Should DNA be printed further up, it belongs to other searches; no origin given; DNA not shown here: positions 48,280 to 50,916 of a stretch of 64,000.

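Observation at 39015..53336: Eleven-gene one-strand locus combining mismatched ABC modules with surface and membrane proteins of unknown role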

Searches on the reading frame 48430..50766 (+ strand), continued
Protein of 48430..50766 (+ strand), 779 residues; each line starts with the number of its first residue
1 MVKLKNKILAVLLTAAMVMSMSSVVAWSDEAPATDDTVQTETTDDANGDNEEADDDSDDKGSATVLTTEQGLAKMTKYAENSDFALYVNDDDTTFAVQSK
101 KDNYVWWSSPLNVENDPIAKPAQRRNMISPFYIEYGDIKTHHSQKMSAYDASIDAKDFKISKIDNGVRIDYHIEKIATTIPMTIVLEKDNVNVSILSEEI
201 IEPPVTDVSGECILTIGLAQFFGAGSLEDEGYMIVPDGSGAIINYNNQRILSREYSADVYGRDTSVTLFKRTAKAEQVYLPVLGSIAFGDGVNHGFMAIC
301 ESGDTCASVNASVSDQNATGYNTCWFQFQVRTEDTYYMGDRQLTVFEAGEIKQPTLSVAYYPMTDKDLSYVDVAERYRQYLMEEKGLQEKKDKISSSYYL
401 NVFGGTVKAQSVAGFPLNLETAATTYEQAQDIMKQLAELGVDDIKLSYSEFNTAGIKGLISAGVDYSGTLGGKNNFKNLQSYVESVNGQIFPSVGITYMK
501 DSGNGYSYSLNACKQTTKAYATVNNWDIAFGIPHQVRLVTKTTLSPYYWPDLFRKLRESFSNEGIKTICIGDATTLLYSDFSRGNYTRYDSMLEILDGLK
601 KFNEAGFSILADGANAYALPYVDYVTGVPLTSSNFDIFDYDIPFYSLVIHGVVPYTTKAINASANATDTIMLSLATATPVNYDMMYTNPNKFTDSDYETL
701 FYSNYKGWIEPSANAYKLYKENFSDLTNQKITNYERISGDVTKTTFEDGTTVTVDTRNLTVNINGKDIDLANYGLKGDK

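Call 27: search_solved_structures(query=A1, max_evalue=10, show_alignments=3)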
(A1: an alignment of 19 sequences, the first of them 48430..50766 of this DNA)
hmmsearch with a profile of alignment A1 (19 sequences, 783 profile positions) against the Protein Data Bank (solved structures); distinct sequences matched with E-value up to 10: 12.
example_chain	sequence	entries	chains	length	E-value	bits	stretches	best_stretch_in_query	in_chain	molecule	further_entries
6een_D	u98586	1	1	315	4.8e-10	41.4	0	423-450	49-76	Designer Pentatricopeptide Protein dPPR10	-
6een_C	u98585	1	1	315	2.7e-07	32.3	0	423-449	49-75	Designer Pentatricopeptide Protein dPPR10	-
6een_B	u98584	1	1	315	8.7e-07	30.6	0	423-450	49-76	Designer Pentatricopeptide Protein dPPR10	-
8rzk_A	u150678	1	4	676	1.5e-05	26.6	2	77-141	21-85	Conserved hypothetical periplasmic protein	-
8rzg_A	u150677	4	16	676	1.5e-05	26.6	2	77-141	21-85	Conserved hypothetical periplasmic protein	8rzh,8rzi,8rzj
5opq_A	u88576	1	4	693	1.7e-05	26.4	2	76-141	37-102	3,6-anhydro-D-galactosidase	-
6een_A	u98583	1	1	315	3.2e-05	25.5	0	423-449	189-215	Designer Pentatricopeptide Protein dPPR10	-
4ozs_A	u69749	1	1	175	0.0013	20.2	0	423-450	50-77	Alpha solenoid protein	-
4wsl_A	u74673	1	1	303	0.0025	19.2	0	424-450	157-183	Pentatricopeptide repeat protein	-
4pjr_A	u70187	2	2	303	0.45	11.8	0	425-450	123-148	Pentatricopeptide repeat protein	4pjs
5i9g_C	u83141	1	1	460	1.8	9.8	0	422-450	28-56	pentatricopeptide repeat protein dPPR-U8C2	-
8ab6_F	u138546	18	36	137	2.2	9.5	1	13-66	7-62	YALI0F24673p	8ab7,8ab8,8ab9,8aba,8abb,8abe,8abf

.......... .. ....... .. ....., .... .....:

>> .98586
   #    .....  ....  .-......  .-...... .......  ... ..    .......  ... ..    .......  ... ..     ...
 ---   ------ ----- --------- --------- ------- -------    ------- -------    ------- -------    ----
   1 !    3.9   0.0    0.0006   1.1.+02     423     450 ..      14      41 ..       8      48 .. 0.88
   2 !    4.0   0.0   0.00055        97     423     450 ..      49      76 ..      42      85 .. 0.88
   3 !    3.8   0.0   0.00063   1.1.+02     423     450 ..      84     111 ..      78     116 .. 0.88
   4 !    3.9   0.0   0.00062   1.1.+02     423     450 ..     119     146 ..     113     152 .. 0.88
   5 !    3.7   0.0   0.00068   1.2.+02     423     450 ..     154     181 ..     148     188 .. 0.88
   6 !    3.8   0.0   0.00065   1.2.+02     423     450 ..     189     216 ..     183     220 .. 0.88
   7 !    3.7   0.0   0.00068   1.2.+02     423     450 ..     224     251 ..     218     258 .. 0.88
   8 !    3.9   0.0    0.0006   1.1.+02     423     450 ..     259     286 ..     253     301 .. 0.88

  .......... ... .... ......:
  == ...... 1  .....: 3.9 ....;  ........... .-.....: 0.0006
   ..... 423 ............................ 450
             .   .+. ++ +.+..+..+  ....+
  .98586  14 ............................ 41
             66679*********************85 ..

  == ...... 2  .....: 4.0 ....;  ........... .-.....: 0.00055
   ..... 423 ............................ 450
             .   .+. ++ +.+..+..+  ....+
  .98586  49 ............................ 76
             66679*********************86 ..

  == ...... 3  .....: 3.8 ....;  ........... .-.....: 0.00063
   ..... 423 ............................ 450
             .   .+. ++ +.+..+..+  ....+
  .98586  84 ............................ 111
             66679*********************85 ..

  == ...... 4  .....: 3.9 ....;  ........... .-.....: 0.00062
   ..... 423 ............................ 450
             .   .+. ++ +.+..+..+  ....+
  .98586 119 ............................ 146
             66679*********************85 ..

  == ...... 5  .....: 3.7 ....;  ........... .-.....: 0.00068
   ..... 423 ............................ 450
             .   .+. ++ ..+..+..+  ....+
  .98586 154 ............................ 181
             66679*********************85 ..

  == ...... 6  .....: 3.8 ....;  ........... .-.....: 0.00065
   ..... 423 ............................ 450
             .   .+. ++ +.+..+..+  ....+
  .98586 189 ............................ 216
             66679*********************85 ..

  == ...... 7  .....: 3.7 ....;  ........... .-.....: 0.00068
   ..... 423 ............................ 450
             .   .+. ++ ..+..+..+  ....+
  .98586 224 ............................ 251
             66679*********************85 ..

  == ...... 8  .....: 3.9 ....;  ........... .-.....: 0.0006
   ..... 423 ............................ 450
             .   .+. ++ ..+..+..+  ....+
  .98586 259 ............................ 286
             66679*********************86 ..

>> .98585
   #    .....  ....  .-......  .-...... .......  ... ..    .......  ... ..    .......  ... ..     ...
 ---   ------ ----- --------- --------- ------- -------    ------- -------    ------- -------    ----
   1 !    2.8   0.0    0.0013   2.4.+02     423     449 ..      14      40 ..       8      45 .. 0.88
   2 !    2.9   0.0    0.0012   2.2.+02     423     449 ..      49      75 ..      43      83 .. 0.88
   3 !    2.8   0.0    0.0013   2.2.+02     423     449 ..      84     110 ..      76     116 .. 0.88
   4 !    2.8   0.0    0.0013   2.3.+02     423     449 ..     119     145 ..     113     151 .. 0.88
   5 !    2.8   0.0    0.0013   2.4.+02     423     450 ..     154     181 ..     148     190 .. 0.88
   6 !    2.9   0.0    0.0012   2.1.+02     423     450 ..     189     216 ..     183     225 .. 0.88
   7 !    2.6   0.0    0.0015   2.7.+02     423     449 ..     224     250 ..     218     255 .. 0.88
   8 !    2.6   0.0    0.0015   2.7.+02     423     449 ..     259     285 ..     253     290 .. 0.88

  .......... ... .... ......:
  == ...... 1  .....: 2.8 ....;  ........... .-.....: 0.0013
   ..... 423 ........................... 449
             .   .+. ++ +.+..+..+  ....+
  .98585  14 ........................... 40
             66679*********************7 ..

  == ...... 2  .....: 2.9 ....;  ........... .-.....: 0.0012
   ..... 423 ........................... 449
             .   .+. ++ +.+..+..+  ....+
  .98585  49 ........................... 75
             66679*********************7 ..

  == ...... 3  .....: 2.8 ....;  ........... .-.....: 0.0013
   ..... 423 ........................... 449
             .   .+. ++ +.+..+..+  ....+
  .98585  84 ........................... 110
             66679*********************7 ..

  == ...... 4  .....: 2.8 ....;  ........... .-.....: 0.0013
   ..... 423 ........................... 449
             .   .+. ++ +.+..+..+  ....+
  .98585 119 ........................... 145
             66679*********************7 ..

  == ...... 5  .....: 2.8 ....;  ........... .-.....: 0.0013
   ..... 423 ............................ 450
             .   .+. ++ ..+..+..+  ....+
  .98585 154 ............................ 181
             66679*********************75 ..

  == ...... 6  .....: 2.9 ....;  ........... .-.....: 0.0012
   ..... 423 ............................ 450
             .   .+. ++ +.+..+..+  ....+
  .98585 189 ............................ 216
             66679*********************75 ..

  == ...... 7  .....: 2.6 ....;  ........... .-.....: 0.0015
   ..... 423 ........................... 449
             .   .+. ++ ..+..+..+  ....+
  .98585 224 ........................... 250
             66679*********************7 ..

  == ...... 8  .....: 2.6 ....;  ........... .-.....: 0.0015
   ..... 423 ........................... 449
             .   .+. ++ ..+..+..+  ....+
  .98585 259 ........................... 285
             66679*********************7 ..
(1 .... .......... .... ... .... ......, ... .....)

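Call 28: search_solved_structures(query=A1, max_evalue=0.00002, show_alignments=4)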
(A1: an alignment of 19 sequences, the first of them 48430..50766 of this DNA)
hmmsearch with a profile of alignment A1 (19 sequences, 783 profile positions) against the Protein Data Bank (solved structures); distinct sequences matched with E-value up to 0.00002: 6.
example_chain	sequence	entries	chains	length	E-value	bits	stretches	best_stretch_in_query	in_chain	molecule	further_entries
6een_D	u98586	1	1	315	4.8e-10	41.4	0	423-450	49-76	Designer Pentatricopeptide Protein dPPR10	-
6een_C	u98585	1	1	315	2.7e-07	32.3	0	423-449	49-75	Designer Pentatricopeptide Protein dPPR10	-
6een_B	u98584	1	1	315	8.7e-07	30.6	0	423-450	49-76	Designer Pentatricopeptide Protein dPPR10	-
8rzk_A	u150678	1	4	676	1.5e-05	26.6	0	77-141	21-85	Conserved hypothetical periplasmic protein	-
8rzg_A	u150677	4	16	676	1.5e-05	26.6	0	77-141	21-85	Conserved hypothetical periplasmic protein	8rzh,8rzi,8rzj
5opq_A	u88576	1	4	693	1.7e-05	26.4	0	76-141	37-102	3,6-anhydro-D-galactosidase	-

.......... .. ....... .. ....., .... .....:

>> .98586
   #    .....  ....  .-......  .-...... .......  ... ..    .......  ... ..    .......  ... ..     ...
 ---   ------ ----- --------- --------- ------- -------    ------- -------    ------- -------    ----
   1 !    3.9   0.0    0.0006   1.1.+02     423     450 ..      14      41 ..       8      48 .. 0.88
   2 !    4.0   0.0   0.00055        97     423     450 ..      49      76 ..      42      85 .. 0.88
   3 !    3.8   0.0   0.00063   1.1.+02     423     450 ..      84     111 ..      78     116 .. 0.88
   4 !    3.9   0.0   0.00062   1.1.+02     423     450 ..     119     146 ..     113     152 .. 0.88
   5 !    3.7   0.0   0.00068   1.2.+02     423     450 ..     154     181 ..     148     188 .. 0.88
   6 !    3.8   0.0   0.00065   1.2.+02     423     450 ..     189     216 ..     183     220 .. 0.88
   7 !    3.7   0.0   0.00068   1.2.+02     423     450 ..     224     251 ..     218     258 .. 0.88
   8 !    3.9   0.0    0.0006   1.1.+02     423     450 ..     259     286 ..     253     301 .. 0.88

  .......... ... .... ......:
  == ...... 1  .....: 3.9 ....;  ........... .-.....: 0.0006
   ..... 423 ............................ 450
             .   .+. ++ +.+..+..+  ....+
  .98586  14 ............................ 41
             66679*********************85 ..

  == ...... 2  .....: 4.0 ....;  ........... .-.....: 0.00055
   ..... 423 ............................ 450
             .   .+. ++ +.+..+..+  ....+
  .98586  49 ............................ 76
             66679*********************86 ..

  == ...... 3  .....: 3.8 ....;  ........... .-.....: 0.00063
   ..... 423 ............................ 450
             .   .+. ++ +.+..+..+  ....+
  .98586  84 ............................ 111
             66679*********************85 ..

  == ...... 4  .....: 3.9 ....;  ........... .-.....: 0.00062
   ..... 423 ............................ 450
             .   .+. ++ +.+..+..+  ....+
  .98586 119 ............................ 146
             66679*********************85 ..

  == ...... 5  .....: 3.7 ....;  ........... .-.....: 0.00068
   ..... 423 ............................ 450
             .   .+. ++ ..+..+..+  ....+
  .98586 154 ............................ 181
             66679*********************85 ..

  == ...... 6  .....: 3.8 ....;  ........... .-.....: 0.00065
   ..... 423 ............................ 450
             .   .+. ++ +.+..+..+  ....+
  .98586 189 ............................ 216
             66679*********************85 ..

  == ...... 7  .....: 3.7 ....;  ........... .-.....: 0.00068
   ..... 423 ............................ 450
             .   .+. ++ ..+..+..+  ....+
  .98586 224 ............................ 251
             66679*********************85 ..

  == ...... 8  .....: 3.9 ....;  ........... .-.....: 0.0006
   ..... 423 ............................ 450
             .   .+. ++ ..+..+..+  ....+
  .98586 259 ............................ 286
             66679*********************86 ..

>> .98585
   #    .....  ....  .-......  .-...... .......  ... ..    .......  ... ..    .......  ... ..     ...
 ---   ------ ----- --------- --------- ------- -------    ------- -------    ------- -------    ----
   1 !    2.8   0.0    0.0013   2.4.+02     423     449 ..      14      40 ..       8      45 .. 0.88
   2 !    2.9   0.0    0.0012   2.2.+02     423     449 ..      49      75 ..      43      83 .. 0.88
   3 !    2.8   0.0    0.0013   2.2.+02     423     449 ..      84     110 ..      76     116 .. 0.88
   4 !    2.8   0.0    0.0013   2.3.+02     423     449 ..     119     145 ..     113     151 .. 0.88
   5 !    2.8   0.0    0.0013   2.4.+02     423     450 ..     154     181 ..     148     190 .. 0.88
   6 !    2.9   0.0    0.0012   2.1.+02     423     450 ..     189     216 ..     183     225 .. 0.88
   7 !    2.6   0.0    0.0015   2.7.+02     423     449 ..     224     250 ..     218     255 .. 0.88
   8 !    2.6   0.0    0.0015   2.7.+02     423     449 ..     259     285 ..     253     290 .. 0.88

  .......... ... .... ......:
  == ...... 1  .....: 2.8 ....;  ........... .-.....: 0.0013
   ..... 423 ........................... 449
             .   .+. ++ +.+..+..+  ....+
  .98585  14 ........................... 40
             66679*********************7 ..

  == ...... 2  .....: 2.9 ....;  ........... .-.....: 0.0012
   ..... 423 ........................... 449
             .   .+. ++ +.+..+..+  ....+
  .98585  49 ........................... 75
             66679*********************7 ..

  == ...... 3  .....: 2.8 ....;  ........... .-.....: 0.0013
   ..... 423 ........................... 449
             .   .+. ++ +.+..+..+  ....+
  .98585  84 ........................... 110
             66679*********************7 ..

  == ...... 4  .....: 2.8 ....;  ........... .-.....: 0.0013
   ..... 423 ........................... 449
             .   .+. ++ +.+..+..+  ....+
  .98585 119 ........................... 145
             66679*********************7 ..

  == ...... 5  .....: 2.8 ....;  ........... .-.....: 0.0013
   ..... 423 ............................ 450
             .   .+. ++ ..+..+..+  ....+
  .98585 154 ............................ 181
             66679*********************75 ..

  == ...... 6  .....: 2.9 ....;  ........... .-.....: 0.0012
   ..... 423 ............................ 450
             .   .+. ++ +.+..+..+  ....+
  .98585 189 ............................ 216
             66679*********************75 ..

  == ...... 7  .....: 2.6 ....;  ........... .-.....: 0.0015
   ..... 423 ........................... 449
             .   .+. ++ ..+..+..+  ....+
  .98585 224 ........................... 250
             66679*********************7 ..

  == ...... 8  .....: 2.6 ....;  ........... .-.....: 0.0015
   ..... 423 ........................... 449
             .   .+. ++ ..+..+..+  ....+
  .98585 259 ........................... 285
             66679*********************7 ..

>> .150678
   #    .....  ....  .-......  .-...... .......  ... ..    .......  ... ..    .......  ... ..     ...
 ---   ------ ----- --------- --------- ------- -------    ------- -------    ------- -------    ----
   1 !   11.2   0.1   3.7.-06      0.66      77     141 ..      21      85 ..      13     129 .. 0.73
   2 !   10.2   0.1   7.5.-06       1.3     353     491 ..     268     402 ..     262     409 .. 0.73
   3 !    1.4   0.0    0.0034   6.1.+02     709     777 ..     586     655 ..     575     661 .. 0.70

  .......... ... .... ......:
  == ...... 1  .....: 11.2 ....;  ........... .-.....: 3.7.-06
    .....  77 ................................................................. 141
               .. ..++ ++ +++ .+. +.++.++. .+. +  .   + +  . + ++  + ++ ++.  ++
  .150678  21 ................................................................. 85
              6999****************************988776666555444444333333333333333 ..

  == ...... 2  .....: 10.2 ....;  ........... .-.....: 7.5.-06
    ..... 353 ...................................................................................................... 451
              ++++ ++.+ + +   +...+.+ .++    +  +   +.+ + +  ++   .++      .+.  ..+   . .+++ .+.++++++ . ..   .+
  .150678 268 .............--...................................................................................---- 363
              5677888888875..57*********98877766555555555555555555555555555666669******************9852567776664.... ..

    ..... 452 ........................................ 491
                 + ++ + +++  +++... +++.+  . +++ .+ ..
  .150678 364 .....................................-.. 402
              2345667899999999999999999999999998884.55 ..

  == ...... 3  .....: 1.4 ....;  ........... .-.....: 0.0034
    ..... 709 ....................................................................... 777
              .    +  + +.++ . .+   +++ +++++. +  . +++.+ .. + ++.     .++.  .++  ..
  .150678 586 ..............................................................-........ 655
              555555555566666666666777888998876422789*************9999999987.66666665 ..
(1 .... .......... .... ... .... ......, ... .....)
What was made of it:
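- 48430..50769 (+): DUF5696 protein: N-terminal TM or signal, acidic linker, then a beta-sandwich plus (beta/alpha)8-barrel plus beta-sandwich ectodomain of GH129/GH101-like fold. A putative glycosidase or transglycosidase. The profile hits the ZgGH129 sequence at E 1.5e-5 in three colinear stretches (calls 27, 28).
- On Glycoside hydrolase family GH129 (or GH101) for the DUF5696 protein: The profile hit to ZgGH129 is marginal (E 1.5e-5, three short colinear stretches, calls 27, 28).
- Tried and rejected: GH129 sequence alignment: the profile-versus-PDB alignment was too short to map catalytic residues (calls 27, 28).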

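Call 29: find_encoding_contigs(protein=P0116, flank=10000, max_places=1)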
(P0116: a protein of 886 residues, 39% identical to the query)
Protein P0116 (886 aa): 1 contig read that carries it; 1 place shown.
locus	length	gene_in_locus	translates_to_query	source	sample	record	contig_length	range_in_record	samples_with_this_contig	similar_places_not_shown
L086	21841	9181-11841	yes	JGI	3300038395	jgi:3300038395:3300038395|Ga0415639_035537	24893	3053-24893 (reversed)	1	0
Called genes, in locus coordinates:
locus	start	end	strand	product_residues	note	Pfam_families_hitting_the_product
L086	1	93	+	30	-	?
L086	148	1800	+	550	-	-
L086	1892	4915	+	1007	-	PF01547:SBP_bac_1, PF13416:SBP_bac_8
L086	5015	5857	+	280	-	-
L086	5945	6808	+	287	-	PF00528:BPD_transp_1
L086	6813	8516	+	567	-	-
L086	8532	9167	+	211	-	PF04893:Yip1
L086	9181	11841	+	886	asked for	PF18952:DUF5696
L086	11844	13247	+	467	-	PF00528:BPD_transp_1 (faint)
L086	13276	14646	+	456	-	PF00528:BPD_transp_1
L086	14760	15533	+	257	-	PF00142:Fer4_NifH, PF01656:CbiA, PF06564:CBP_BcsQ (weak), PF07015:VirC1 (faint), PF09140:MipZ, PF10609:ParA, PF13614:AAA_31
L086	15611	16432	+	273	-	-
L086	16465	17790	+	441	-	PF14200:RicinB_lectin_2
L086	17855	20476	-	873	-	PF13855:LRR_8 (faint), PF12799:LRR_4, PF22359:Big-like (faint), PF26182:Ig_NUP210_5th (faint), PF26918:Ig_Eae (faint), PF02368:Big_2 (weak)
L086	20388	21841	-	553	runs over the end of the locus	-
